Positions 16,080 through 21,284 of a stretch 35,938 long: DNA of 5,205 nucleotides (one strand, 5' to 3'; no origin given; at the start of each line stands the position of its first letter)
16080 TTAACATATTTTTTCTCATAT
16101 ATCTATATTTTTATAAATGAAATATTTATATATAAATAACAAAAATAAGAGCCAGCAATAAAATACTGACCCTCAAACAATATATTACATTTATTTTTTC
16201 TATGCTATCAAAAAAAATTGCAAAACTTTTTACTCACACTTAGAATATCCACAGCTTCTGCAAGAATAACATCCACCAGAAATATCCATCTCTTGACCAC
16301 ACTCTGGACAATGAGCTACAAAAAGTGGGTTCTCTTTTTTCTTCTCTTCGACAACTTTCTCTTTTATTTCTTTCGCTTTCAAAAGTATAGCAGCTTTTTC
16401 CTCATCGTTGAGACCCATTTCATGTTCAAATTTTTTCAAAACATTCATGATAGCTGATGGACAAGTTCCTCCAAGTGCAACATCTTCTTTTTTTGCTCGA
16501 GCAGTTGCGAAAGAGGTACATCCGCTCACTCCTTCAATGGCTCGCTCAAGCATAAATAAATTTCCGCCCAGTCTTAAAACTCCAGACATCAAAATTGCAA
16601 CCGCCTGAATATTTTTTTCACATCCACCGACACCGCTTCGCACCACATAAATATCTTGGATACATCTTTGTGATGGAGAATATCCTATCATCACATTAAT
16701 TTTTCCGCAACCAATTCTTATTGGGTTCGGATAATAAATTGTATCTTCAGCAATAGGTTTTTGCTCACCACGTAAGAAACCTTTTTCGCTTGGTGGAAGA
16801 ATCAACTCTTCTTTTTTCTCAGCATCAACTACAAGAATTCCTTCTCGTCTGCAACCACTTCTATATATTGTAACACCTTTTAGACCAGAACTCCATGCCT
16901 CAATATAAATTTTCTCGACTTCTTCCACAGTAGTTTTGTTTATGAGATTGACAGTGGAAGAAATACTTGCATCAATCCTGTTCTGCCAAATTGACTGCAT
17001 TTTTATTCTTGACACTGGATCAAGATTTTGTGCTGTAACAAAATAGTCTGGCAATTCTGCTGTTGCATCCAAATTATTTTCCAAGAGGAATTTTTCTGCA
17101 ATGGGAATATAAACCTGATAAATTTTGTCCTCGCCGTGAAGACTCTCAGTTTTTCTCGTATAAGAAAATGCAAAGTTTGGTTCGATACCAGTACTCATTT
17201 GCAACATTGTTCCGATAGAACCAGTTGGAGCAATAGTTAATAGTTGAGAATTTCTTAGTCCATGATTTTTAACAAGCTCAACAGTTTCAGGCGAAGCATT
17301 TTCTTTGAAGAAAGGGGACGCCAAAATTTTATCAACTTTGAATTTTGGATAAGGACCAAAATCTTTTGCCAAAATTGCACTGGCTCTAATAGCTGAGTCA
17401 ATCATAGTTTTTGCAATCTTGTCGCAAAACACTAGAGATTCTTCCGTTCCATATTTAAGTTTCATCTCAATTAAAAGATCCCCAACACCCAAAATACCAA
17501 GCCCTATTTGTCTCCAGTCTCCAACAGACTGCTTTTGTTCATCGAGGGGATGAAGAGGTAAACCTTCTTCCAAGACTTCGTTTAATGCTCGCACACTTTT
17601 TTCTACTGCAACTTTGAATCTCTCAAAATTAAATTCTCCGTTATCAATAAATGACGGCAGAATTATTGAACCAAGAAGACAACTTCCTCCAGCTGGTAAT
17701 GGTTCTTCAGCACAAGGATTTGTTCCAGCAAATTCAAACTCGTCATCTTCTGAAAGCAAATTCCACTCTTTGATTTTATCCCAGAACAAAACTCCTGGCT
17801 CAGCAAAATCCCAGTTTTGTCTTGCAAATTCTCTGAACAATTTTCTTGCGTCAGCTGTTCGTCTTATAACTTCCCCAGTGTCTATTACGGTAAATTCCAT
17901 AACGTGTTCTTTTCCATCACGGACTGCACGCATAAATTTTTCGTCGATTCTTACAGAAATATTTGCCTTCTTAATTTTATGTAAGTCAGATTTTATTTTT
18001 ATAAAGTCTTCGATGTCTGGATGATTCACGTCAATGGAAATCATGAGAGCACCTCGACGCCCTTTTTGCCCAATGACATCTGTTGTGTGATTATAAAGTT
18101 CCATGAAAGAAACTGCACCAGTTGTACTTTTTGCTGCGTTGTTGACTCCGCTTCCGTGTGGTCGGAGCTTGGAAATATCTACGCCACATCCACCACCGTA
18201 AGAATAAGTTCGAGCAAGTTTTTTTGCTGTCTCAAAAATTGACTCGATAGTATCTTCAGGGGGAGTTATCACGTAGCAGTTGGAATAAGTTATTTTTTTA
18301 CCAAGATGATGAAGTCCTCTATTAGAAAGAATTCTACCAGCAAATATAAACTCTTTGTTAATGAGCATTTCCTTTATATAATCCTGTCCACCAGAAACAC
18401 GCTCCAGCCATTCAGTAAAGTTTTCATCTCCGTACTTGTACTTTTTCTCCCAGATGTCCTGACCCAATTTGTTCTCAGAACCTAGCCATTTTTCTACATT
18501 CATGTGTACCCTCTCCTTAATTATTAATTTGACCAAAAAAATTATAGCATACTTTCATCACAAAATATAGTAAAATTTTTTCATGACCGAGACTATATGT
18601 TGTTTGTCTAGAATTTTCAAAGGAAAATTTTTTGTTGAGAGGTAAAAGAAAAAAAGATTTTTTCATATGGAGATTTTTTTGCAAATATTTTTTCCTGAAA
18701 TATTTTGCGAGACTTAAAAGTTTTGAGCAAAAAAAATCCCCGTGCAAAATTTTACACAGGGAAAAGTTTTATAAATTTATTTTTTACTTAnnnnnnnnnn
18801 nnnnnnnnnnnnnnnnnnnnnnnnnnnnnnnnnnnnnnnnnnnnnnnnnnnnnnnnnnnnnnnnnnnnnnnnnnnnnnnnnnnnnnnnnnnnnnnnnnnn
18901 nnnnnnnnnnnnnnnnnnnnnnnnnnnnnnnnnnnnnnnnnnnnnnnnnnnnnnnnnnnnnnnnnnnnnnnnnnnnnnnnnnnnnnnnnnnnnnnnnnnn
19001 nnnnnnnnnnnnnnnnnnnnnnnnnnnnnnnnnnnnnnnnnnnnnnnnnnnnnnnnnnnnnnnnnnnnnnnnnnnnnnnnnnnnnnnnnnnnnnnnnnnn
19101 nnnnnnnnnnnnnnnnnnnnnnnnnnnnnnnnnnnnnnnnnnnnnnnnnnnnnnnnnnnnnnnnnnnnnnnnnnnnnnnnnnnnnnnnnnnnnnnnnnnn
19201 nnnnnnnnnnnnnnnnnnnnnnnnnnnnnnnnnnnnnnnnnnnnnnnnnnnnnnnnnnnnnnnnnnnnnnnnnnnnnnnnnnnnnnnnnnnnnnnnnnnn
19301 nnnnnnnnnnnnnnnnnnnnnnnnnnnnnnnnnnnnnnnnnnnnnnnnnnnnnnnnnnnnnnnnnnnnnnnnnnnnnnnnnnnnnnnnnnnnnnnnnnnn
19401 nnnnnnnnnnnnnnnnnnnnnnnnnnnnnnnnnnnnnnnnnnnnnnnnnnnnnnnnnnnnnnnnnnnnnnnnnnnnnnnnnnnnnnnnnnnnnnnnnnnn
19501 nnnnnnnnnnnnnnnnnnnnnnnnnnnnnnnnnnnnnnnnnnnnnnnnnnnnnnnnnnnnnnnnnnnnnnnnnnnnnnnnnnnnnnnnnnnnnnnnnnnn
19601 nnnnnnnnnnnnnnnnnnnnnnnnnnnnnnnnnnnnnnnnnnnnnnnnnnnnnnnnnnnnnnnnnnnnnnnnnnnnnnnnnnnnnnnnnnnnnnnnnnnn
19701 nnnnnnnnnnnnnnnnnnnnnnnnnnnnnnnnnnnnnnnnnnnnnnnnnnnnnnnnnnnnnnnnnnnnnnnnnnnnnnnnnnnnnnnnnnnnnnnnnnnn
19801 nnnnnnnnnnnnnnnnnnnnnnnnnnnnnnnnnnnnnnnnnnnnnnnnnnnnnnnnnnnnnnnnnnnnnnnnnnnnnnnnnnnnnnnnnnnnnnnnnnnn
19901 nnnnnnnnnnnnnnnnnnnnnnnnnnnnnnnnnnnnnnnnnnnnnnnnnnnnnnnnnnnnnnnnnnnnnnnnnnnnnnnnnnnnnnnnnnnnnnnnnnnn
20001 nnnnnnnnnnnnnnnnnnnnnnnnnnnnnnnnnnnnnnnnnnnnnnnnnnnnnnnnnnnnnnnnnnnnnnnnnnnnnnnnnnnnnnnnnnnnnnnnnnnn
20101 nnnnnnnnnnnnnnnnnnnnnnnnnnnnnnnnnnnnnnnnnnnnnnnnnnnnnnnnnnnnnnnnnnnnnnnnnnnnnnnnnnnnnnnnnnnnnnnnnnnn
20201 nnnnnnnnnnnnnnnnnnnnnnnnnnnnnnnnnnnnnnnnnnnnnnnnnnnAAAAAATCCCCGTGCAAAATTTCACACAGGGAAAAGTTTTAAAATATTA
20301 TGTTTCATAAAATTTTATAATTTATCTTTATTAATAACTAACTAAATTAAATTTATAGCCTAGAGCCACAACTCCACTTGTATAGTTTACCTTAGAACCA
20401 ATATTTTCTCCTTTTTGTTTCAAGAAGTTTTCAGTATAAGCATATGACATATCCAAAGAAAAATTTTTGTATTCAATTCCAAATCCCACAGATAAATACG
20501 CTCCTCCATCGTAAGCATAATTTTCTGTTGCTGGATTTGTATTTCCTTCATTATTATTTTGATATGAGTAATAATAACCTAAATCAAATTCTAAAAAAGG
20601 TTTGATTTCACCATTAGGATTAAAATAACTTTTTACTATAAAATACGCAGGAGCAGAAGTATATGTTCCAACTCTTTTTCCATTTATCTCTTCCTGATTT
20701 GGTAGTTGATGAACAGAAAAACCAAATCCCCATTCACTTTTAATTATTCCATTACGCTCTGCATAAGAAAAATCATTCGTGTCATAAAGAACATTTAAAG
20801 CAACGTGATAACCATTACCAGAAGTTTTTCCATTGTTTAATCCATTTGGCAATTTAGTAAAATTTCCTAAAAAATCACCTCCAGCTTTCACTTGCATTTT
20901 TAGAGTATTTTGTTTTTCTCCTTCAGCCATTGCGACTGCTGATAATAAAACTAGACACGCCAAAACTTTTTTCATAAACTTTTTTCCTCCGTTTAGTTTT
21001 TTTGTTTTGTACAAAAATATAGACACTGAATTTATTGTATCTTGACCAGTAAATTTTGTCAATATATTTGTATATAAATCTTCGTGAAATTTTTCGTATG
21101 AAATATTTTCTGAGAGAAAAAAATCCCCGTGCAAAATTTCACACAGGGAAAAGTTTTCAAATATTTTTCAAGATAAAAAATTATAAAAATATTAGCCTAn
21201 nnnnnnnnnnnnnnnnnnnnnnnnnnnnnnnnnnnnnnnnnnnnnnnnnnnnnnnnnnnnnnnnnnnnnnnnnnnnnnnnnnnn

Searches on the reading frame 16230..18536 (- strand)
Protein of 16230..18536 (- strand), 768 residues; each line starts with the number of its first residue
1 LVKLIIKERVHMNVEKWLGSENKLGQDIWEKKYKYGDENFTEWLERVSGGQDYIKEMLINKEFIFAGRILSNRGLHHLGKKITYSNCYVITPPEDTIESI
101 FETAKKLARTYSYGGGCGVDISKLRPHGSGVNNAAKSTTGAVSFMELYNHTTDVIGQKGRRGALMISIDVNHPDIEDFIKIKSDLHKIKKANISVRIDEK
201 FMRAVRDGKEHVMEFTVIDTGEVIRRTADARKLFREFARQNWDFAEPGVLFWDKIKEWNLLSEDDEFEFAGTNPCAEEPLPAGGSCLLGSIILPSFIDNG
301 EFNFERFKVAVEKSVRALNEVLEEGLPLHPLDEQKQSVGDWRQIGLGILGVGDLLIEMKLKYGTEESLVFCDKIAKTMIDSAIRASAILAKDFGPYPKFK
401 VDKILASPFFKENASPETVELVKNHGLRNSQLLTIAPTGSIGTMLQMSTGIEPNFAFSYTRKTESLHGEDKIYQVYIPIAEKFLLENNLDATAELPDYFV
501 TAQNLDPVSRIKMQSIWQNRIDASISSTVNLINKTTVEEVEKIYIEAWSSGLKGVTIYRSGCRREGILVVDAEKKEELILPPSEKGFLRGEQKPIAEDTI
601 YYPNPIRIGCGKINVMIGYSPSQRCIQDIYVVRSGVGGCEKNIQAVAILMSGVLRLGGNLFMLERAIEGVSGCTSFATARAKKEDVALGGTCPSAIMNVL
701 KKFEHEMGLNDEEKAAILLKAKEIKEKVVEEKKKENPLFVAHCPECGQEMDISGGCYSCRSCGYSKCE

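Call 21: search_protein_families(library=ncbifam, proteins=[window:16230-18536:-])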
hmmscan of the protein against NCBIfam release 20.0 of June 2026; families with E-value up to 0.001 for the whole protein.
window:16230-18536:- (768 aa): 21 families
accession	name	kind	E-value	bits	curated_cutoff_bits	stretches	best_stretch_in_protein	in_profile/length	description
TIGR02504.1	NrdJ_Z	equivalog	2.6e-140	468.8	399.95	1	48-565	46-603/606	adenosylcobalamin-dependent ribonucleoside-diphosphate reductase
NF006417.0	PRK08665.1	equivalog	1.4e-131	440.1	961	1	55-767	69-758/759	vitamin B12-dependent ribonucleotide reductase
NF005010.0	PRK06406.1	subfamily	1.7e-83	281.2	1125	1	52-576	221-733/771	vitamin B12-dependent ribonucleotide reductase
NF005401.0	PRK06948.1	subfamily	6.9e-83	279.3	906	1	63-573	68-595/604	ribonucleotide reductase-like protein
NF005991.0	PRK08115.1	equivalog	9.7e-83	278.6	854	2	240-575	445-784/858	vitamin B12-dependent ribonucleotide reductase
NF005122.0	PRK06556.1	equivalog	1.7e-79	267.7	859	4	189-458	286-573/960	vitamin B12-dependent ribonucleotide reductase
TIGR02506.1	NrdE_NrdA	equivalog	1.2e-66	225.5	341.05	1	56-556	54-610/616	ribonucleoside-diphosphate reductase subunit alpha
NF006207.0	PRK08332.1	equivalog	1.8e-58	197.8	2400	2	274-584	1241-1578/1684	vitamin B12-dependent ribonucleotide reductase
NF005736.0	PRK07562.1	equivalog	9.5e-55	185.7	1737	4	190-401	396-602/1222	vitamin B12-dependent ribonucleotide reductase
NF006577.0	PRK09102.1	equivalog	3.6e-46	157.6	620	1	23-561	27-570/604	ribonucleoside-diphosphate reductase subunit alpha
NF005483.0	PRK07088.1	equivalog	1.1e-41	142.9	1214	2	299-559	503-750/764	ribonucleoside-diphosphate reductase subunit alpha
NF009028.0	PRK12364.1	equivalog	1.1e-37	129.5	1377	2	305-560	587-829/842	ribonucleoside-diphosphate reductase subunit alpha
NF006279.0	PRK08447.1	equivalog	3e-37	128.4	1082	2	307-561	513-769/789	ribonucleoside-diphosphate reductase subunit alpha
NF005101.0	PRK06539.1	equivalog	5.3e-37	127.3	988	3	228-400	396-568/822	ribonucleoside-diphosphate reductase subunit alpha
NF006665.0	PRK09209.1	equivalog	8e-36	123.6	1057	2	286-560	491-748/761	ribonucleoside-diphosphate reductase subunit alpha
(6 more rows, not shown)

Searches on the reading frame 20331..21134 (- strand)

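Call 17: search_protein_families(library=pfam, proteins=[window:20331-21134:-])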
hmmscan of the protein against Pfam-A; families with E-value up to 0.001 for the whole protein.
window:20331-21134:- (267 aa): 1 family
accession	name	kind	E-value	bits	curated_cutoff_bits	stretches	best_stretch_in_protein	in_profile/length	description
PF13505.12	OMP_b-brl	-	1.2e-05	26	28.7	1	58-262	3-175/175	Outer membrane protein beta-barrel domain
